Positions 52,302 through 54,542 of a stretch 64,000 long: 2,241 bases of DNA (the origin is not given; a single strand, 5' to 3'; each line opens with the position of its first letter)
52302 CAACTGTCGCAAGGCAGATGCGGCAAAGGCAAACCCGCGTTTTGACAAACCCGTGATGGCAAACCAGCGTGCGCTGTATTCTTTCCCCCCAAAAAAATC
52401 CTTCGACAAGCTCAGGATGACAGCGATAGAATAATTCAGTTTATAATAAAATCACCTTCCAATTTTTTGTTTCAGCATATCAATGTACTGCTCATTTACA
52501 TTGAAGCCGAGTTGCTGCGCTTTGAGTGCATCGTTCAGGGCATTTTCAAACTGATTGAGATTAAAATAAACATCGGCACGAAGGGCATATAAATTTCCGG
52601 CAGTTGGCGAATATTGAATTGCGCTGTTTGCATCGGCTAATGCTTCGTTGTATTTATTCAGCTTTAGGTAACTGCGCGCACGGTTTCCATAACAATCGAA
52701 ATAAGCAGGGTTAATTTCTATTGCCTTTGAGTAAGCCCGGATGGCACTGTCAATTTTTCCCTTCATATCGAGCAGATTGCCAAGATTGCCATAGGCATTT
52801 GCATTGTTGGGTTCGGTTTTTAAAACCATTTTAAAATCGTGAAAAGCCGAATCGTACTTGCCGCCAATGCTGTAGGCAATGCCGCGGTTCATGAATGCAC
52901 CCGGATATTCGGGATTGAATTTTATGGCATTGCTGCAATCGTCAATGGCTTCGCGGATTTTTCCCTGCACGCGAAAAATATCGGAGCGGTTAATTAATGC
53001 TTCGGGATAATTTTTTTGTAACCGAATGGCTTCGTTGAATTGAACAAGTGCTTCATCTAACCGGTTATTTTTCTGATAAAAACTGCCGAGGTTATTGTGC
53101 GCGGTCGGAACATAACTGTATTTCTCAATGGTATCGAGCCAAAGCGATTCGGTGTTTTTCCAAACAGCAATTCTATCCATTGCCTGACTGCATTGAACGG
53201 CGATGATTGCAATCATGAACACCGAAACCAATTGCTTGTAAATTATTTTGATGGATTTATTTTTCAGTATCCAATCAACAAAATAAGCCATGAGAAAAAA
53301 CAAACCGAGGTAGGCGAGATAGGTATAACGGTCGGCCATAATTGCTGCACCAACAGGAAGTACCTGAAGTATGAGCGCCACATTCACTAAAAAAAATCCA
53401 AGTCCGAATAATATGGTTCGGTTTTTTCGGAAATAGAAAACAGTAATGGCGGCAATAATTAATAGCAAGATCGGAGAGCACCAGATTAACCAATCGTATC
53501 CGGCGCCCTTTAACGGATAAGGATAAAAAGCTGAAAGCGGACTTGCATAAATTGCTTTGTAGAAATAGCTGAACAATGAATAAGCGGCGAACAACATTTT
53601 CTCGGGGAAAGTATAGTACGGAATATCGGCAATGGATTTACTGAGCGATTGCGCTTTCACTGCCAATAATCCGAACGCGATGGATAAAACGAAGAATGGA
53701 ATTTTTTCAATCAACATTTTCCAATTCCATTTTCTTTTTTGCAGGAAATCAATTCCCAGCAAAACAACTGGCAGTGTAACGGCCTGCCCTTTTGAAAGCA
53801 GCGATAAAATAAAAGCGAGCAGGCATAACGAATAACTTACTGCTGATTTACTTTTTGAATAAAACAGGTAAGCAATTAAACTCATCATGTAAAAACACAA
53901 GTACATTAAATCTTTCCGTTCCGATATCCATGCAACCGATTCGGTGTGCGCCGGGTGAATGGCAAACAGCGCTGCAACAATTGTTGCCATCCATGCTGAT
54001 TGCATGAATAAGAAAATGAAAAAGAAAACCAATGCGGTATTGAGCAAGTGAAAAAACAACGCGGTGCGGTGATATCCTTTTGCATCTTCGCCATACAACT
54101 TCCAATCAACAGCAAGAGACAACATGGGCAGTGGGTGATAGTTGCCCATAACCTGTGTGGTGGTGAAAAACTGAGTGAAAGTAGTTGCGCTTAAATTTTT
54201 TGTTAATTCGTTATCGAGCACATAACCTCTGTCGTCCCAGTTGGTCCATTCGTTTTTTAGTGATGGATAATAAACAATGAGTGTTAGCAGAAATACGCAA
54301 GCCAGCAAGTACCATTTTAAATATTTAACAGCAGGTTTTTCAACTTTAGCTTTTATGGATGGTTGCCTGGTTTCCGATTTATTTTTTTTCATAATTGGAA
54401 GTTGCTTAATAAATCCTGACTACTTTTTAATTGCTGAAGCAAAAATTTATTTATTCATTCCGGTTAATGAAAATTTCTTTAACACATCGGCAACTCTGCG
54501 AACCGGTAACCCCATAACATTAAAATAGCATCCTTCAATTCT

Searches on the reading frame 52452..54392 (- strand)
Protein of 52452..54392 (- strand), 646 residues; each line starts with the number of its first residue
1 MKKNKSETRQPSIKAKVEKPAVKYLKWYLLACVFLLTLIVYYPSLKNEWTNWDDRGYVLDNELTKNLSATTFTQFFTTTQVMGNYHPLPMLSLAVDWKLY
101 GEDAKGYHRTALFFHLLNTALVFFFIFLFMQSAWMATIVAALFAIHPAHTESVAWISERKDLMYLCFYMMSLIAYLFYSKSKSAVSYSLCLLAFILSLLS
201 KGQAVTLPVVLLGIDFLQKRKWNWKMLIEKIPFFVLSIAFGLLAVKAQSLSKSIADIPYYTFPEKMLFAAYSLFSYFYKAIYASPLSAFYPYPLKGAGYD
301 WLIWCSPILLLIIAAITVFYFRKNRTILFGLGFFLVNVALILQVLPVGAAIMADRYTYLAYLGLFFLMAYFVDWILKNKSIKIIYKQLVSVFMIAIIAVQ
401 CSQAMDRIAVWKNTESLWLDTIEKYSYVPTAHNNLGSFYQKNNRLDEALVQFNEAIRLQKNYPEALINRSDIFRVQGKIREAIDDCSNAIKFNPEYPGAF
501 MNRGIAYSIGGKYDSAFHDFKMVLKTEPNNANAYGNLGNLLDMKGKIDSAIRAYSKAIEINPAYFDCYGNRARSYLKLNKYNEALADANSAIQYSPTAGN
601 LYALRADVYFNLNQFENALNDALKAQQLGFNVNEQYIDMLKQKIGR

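Call 20: search_protein_families(library=pfam, proteins=[window:52452-54392:-], max_evalue=0.1)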
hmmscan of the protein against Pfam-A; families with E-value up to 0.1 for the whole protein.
window:52452-54392:- (646 aa): 26 families (the best 25 are shown)
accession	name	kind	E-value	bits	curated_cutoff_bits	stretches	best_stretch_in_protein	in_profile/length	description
PF00515.34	TPR_1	-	2e-37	126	27.8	5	531-563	1-33/34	Tetratricopeptide repeat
PF07719.23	TPR_2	-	4.3e-32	108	27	4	531-563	1-33/34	Tetratricopeptide repeat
PF13414.12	TPR_11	-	6.3e-27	93.4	26.8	5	544-578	7-41/42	TPR repeat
PF13431.12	TPR_17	-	2.2e-26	90.3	24.4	2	553-585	1-33/34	Tetratricopeptide repeat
PF13181.12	TPR_8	-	3.3e-21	74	25.7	3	531-563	1-33/34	Tetratricopeptide repeat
PF13432.12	TPR_16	-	1.6e-16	60.8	32.7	3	510-563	10-63/65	Tetratricopeptide repeat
PF13424.12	TPR_12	-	3.2e-14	53.3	30.1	2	504-561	10-75/77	Tetratricopeptide repeat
PF14559.12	TPR_19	-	5.6e-14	52.7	25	3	511-562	5-56/68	Tetratricopeptide repeat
PF13428.12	TPR_14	-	4.7e-10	39.6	23.5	0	432-469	4-41/44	Tetratricopeptide repeat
PF13374.12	TPR_10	-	8.5e-09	35.6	27.5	1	433-460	6-33/42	Tetratricopeptide repeat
PF25575.1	TPR_BSK1_C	-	2.7e-08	34.1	42.2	1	547-597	58-109/118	Serine/threonine-protein kinase BSK1-like, TPR repeats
PF13371.12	TPR_9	-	3.3e-07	30.7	35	1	476-532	8-64/73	Tetratricopeptide repeat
PF12895.13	ANAPC3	-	1e-05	26.1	27.2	1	513-586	5-77/82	Anaphase-promoting complex, cyclosome, subunit 3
PF12569.14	NatA_aux_su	-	6.7e-05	22.5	33.3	0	421-489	184-252/515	N-terminal acetyltransferase A, auxiliary subunit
PF13174.12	TPR_6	-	0.00011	23.1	26.3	0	571-596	6-31/33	Tetratricopeptide repeat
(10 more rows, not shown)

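Call 29: find_homologous_proteins(query=window:52452-54392:-, max_evalue=1e-50)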
Query window:52452-54392:- (646 aa): 4438 proteins with E <= 1e-50 among 8000 candidates; the best 120 are listed.
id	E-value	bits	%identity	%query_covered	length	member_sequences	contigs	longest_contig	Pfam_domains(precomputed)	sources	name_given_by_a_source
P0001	0.0e+0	1276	87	99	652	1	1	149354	PF13431.13,PF13414.13,PF13428.13,PF13374.13,PF14559.13,PF25575.1,PF13371.13,PF17874.8,PF00515.35,PF12895.14,PF13424.13,PF13432.13,PF13181.13,PF07719.24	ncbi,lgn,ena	-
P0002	0.0e+0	1243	84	100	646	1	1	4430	PF13431.13,PF13414.13,PF13428.13,PF13374.13,PF14559.13,PF25575.1,PF13371.13,PF00515.35,PF13424.13,PF13432.13,PF13181.13,PF07719.24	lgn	-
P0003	0.0e+0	1241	84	100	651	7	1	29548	PF14559.13,PF25575.1,PF13431.13,PF13414.13,PF13371.13,PF00515.35,PF13424.13,PF13432.13,PF13428.13,PF13181.13,PF07719.24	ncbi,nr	ncbi:O-GlcNAc transferase [Bacteroidota bacterium]|nr:O-GlcNAc transferase [Bacteroidota bacterium]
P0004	0.0e+0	1150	79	100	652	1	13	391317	PF14559.13,PF13431.13,PF13414.13,PF00515.35,PF12895.14,PF13424.13,PF13432.13,PF13181.13,PF07719.24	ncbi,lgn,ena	-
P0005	0.0e+0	1103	75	99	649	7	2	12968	PF14559.13,PF13431.13,PF13414.13,PF13371.13,PF00515.35,PF13424.13,PF13432.13,PF13428.13,PF13181.13,PF07719.24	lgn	-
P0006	0.0e+0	1101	75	98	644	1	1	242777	PF14559.13,PF25575.1,PF13431.13,PF13414.13,PF13371.13,PF00515.35,PF13424.13,PF13432.13,PF13428.13,PF13181.13,PF07719.24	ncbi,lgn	-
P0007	1.8e-298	1010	69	99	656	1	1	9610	PF13431.13,PF13414.13,PF12569.15,PF13428.13,PF13374.13,PF14559.13,PF13371.13,PF00515.35,PF13424.13,PF13432.13,PF13181.13,PF07719.24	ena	-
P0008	2.0e-293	993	68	99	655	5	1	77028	PF14559.13,PF13431.13,PF13414.13,PF13371.13,PF00515.35,PF13424.13,PF12569.15,PF13432.13,PF13428.13,PF13181.13,PF07719.24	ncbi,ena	-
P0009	5.3e-291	985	100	69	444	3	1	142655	-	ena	-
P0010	2.4e-267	907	75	80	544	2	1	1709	PF13431.13,PF13414.13,PF00515.35,PF13424.13,PF13432.13,PF13181.13,PF07719.24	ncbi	ncbi:MAG: tetratricopeptide repeat protein, partial [Bacteroidota bacterium]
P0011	1.2e-258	878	59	99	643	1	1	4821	PF14559.13,PF13431.13,PF13414.13,PF13371.13,PF00515.35,PF13424.13,PF13432.13,PF13428.13,PF13181.13,PF07719.24,PF13374.13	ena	-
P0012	3.4e-243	827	58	99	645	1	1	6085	PF14559.13,PF13431.13,PF13414.13,PF00515.35,PF13424.13,PF13432.13,PF13428.13,PF13181.13,PF07719.24,PF13374.13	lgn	-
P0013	2.3e-204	699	51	100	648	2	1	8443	PF25063.1,PF13431.13,PF13414.13,PF12569.15,PF13428.13,PF13374.13,PF14559.13,PF13371.13,PF00515.35,PF13424.13,PF21033.5,PF13432.13,PF13181.13,PF07719.24,PF13174.13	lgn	-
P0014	1.1e-199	683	49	100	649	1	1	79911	PF25063.1,PF13431.13,PF13414.13,PF12569.15,PF13428.13,PF14559.13,PF13371.13,PF00515.35,PF13424.13,PF21033.5,PF13432.13,PF13181.13,PF07719.24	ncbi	-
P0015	2.2e-197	676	50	100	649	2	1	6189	PF25063.1,PF13431.13,PF13414.13,PF12569.15,PF13428.13,PF13374.13,PF14559.13,PF13371.13,PF00515.35,PF13424.13,PF13432.13,PF13181.13,PF07719.24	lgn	-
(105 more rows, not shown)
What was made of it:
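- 52452..54392 (-): 646-aa membrane plus TPR protein (TMTC-like), right flanking host gene. TPR Pfam hits (call 20); orthologues at 75-87% identity (call 29)
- Checked: Sources name its homologues TPR protein, O-GlcNAc transferase or O-mannosyl-transferase (calls 20, 29).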

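Call 30: find_encoding_contigs(protein=P0001, flank=10000, max_places=2)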
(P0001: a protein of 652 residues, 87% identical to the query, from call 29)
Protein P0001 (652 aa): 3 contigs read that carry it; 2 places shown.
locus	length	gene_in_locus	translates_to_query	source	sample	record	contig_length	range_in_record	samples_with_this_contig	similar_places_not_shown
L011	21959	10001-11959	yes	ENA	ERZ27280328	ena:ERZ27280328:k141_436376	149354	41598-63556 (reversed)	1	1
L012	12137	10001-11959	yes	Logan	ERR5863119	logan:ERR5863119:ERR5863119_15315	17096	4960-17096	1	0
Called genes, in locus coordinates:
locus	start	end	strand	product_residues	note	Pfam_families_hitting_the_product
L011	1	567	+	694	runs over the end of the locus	PF13183:Fer4_8 (faint), PF13534:Fer4_17 (faint), PF12797:Fer4_2 (weak), PF13187:Fer4_9, PF13237:Fer4_10, PF02754:CCG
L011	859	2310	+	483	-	PF12799:LRR_4 (faint), PF18962:Por_Secre_tail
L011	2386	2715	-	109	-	-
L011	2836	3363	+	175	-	-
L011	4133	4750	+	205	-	-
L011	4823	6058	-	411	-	PF01494:FAD_binding_3, PF22578:GGR_cat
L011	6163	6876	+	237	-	-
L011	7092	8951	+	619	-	PF00664:ABC_membrane, PF00005:ABC_tran, PF02463:SMC_N (weak)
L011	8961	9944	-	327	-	PF18962:Por_Secre_tail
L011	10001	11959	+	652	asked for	PF17874:TPR_MalT (faint), PF13431:TPR_17 (faint), PF07719:TPR_2 (faint), PF12895:ANAPC3 (faint), PF13181:TPR_8 (faint), PF13371:TPR_9 (faint), PF13414:TPR_11 (weak), PF00515:TPR_1 (weak), +6 more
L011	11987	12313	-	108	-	PF02152:FolB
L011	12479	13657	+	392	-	PF02771:Acyl-CoA_dh_N, PF02770:Acyl-CoA_dh_M, PF00441:Acyl-CoA_dh_1, PF08028:Acyl-CoA_dh_2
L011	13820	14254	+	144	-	-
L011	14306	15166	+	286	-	PF00041:fn3 (faint)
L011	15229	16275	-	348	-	PF14903:WG_beta_rep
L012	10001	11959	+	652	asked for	PF17874:TPR_MalT (faint), PF13431:TPR_17 (faint), PF07719:TPR_2 (faint), PF12895:ANAPC3 (faint), PF13181:TPR_8 (faint), PF13371:TPR_9 (faint), PF13414:TPR_11 (weak), PF00515:TPR_1 (weak), +6 more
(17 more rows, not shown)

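Call 31: find_encoding_contigs(protein=P0004, flank=10000, max_places=2)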
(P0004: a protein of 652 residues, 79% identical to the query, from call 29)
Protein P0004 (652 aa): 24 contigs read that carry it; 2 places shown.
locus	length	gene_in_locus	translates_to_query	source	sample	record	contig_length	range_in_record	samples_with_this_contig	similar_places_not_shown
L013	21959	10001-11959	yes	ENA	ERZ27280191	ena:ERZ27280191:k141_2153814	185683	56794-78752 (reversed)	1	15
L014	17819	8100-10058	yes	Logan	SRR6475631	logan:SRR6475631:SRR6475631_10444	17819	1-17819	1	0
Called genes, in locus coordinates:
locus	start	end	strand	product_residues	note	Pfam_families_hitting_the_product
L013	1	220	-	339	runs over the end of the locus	PF01713:Smr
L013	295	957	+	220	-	PF13489:Methyltransf_23, PF13847:Methyltransf_31, PF13649:Methyltransf_25, PF08241:Methyltransf_11, PF08242:Methyltransf_12 (weak)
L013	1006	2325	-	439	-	PF05221:AdoHcyase, PF02826:2-Hacid_dh_C, PF00670:AdoHcyase_NAD, PF07991:KARI_N (weak), PF13241:NAD_binding_7 (weak)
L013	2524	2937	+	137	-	PF06491:Disulph_isomer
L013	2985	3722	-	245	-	-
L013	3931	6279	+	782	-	PF13620:CarboxypepD_reg, PF13715:CarbopepD_reg_2, PF07715:Plug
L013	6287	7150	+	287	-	PF14054:DUF4249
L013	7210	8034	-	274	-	PF00106:adh_short, PF13561:adh_short_C2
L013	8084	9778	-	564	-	-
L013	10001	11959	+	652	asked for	PF07719:TPR_2 (faint), PF13424:TPR_12 (faint), PF13431:TPR_17 (faint), PF12895:ANAPC3 (faint), PF13181:TPR_8 (faint), PF13414:TPR_11 (faint), PF13432:TPR_16 (faint), PF00515:TPR_1 (weak), +1 more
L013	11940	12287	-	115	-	PF02152:FolB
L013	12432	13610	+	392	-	PF02771:Acyl-CoA_dh_N, PF02770:Acyl-CoA_dh_M, PF00441:Acyl-CoA_dh_1, PF08028:Acyl-CoA_dh_2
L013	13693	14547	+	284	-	PF00041:fn3 (weak)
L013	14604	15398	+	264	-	PF00578:AhpC-TSA (weak), PF08534:Redoxin (weak), PF13860:FlgD_ig (faint), PF18962:Por_Secre_tail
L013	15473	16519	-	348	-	PF14903:WG_beta_rep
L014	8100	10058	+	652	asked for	PF07719:TPR_2 (faint), PF13424:TPR_12 (faint), PF13431:TPR_17 (faint), PF12895:ANAPC3 (faint), PF13181:TPR_8 (faint), PF13414:TPR_11 (faint), PF13432:TPR_16 (faint), PF00515:TPR_1 (weak), +1 more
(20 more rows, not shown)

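Call 32: find_encoding_contigs(protein=P0003, flank=10000, max_places=2)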
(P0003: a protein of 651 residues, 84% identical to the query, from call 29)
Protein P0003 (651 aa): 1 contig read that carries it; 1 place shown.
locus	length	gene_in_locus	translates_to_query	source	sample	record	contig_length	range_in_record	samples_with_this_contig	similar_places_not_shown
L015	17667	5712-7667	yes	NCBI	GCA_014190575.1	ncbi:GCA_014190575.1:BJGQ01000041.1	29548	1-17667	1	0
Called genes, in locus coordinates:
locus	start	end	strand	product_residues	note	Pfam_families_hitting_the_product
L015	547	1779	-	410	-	PF01494:FAD_binding_3, PF22578:GGR_cat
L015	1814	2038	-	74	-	-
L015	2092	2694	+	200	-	PF01471:PG_binding_1 (weak)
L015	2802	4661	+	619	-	PF00664:ABC_membrane, PF00005:ABC_tran, PF02463:SMC_N (weak)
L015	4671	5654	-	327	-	-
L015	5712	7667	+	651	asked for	PF13371:TPR_9 (faint), PF25575:TPR_BSK1_C (faint), PF07719:TPR_2 (faint), PF13181:TPR_8 (faint), PF13424:TPR_12 (faint), PF13414:TPR_11 (weak), PF00515:TPR_1 (weak), PF13431:TPR_17 (weak), +3 more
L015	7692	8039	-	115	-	PF02152:FolB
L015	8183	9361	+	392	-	PF02771:Acyl-CoA_dh_N, PF02770:Acyl-CoA_dh_M, PF00441:Acyl-CoA_dh_1, PF08028:Acyl-CoA_dh_2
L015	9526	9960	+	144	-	-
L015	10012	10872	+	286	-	PF00041:fn3 (weak)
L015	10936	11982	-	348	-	PF14903:WG_beta_rep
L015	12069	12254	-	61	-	PF07432:Hc1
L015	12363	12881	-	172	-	-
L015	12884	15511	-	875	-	PF00133:tRNA-synt_1, PF09334:tRNA-synt_1g, PF13603:tRNA-synt_1_2, PF08264:Anticodon_1, PF10458:Val_tRNA-synt_C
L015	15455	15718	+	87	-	-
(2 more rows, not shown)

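Call 75: find_encoding_contigs(protein=P0002, flank=4000, max_places=2)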
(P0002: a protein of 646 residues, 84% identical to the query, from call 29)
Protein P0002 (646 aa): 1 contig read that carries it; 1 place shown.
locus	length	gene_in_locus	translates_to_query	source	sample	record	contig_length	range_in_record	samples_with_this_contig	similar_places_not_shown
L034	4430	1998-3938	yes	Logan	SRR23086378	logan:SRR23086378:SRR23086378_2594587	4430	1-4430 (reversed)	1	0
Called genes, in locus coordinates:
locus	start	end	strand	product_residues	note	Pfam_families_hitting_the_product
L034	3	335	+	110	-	?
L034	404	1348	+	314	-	PF01040:UbiA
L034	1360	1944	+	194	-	PF02545:Maf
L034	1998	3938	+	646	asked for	PF13371:TPR_9 (faint), PF25575:TPR_BSK1_C (faint), PF13424:TPR_12 (faint), PF13431:TPR_17 (faint), PF00515:TPR_1 (weak), PF07719:TPR_2 (weak), PF13414:TPR_11 (weak), PF00515:TPR_1 (weak), +5 more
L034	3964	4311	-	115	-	PF02152:FolB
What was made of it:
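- L034 also shares the UbiA-Maf-TPR-folB order of the window (call 75).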

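Call 76: find_encoding_contigs(protein=P0006, flank=6000, max_places=2)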
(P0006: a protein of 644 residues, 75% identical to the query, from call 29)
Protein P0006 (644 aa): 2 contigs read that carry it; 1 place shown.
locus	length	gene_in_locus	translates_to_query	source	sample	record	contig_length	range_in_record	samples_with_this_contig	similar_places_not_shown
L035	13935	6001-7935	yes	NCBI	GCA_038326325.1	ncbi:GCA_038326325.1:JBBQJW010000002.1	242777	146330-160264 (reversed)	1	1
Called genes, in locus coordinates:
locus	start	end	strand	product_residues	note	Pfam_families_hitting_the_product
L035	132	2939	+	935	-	PF00801:PKD, PF18911:PKD_4, PF13573:SprB, PF24595:DUF7619, PF18962:Por_Secre_tail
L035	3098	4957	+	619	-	PF00664:ABC_membrane, PF00005:ABC_tran, PF02463:SMC_N (weak)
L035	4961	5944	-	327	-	PF18962:Por_Secre_tail (weak)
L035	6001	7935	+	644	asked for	PF13371:TPR_9 (faint), PF13432:TPR_16 (faint), PF14559:TPR_19 (faint), PF00515:TPR_1 (faint), PF07719:TPR_2 (faint), PF13181:TPR_8 (faint), PF13414:TPR_11 (weak), PF13431:TPR_17 (weak), +3 more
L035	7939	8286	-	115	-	PF02152:FolB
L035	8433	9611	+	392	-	PF02771:Acyl-CoA_dh_N, PF02770:Acyl-CoA_dh_M, PF00441:Acyl-CoA_dh_1, PF08028:Acyl-CoA_dh_2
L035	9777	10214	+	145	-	-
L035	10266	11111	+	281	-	PF00041:fn3, PF25059:FN3_DSCAM-DSCAML_C (faint)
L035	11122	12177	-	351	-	PF14903:WG_beta_rep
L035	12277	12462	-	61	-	PF07432:Hc1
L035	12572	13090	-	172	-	-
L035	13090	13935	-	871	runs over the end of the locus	PF00133:tRNA-synt_1, PF09334:tRNA-synt_1g, PF13603:tRNA-synt_1_2, PF08264:Anticodon_1, PF10458:Val_tRNA-synt_C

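Call 77: find_encoding_contigs(protein=P0005, flank=6000, max_places=2)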
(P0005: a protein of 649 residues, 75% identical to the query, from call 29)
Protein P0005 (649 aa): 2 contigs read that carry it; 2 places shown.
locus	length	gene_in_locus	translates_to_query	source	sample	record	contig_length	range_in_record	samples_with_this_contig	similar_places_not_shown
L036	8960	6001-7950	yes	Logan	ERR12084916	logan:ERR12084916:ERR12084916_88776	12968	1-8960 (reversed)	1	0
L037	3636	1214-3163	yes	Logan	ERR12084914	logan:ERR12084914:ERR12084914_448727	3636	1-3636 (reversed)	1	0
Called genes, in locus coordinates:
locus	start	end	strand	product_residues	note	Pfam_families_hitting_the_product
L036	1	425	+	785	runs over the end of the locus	PF13620:CarboxypepD_reg, PF13715:CarbopepD_reg_2, PF07715:Plug (weak)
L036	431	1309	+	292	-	PF14054:DUF4249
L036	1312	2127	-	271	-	PF00106:adh_short, PF13561:adh_short_C2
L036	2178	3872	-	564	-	-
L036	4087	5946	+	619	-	PF00664:ABC_membrane, PF00005:ABC_tran, PF02463:SMC_N (faint)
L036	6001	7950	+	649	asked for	PF13371:TPR_9 (faint), PF13431:TPR_17 (faint), PF00515:TPR_1 (faint), PF07719:TPR_2 (faint), PF13181:TPR_8 (faint), PF13424:TPR_12 (faint), PF13428:TPR_14 (faint), PF13414:TPR_11 (weak), +2 more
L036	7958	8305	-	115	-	PF02152:FolB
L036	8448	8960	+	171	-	?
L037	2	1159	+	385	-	?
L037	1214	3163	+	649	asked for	PF13371:TPR_9 (faint), PF13431:TPR_17 (faint), PF00515:TPR_1 (faint), PF07719:TPR_2 (faint), PF13181:TPR_8 (faint), PF13424:TPR_12 (faint), PF13428:TPR_14 (faint), PF13414:TPR_11 (weak), +2 more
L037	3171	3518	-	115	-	PF02152:FolB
